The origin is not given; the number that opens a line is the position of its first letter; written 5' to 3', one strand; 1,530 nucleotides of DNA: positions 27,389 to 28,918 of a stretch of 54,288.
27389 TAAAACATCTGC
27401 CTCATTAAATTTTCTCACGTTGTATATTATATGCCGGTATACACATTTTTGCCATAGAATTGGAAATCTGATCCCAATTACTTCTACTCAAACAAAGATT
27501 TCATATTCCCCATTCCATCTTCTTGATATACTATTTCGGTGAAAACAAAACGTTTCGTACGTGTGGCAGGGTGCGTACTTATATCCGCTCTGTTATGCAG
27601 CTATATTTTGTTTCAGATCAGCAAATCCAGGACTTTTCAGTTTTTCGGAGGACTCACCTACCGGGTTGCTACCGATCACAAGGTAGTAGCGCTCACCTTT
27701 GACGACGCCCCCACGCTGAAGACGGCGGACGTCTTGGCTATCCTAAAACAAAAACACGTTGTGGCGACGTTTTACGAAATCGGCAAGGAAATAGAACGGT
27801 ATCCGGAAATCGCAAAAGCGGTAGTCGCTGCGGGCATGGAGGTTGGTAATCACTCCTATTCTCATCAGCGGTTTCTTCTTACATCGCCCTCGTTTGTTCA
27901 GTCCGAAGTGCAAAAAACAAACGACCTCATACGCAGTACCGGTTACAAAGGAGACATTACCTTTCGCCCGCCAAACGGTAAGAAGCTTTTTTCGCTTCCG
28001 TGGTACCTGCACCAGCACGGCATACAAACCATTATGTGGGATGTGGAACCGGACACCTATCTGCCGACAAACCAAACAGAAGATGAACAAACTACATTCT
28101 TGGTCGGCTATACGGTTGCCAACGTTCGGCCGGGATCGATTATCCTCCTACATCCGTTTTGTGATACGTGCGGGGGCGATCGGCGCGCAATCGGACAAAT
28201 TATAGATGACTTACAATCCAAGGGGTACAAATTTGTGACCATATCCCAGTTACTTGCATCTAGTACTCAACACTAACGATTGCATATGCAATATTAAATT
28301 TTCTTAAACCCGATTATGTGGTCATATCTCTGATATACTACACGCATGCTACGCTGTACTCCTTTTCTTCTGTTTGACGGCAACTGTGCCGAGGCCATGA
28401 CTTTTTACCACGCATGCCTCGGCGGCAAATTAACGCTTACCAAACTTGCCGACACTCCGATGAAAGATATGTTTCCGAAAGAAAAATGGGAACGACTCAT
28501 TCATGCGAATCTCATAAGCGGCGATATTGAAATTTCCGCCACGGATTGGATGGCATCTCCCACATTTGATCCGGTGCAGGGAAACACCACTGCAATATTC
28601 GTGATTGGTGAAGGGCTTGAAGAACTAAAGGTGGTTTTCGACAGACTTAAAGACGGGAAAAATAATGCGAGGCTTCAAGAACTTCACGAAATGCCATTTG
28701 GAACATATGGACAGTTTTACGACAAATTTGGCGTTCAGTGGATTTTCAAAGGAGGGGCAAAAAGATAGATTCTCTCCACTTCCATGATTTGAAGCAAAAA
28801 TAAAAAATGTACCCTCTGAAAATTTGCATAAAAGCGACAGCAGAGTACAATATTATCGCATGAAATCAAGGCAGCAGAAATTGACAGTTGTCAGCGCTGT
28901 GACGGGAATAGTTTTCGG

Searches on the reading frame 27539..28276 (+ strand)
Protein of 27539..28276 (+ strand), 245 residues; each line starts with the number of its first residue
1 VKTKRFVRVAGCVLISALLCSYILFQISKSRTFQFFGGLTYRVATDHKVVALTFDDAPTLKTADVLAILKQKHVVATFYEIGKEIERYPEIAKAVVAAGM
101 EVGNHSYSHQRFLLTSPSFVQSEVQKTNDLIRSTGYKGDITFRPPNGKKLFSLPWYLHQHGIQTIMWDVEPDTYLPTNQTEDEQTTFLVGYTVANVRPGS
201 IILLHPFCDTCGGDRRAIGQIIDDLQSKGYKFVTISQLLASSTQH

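Call 50: search_protein_families(library=pfam, proteins=[window:27539-28276:+], max_evalue=0.001)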
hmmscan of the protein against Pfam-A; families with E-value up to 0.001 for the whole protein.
window:27539-28276:+ (245 aa): 1 family
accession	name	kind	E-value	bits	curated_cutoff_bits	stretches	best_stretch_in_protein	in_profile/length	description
PF01522.26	Polysacc_deac_1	-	8.4e-29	100.5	23.1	1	44-164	3-123/124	Polysaccharide deacetylase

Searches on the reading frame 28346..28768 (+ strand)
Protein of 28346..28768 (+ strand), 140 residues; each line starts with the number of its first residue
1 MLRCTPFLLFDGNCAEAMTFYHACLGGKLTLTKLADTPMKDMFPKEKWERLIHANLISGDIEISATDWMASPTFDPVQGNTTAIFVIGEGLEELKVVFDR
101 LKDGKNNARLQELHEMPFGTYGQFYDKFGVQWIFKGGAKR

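Call 50: search_protein_families(library=pfam, proteins=[window:28346-28768:+], max_evalue=0.001)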
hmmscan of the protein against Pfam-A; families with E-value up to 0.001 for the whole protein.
window:28346-28768:+ (140 aa): 2 families
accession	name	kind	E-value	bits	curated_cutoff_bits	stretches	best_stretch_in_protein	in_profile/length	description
PF06983.19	3-dmu-9_3-mt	-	8e-07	30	24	1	4-132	3-113/116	3-demethylubiquinone-9 3-methyltransferase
PF00903.31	Glyoxalase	-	1.2e-06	29.3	20.6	1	7-134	5-121/121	Glyoxalase/Bleomycin resistance protein/Dioxygenase superfamily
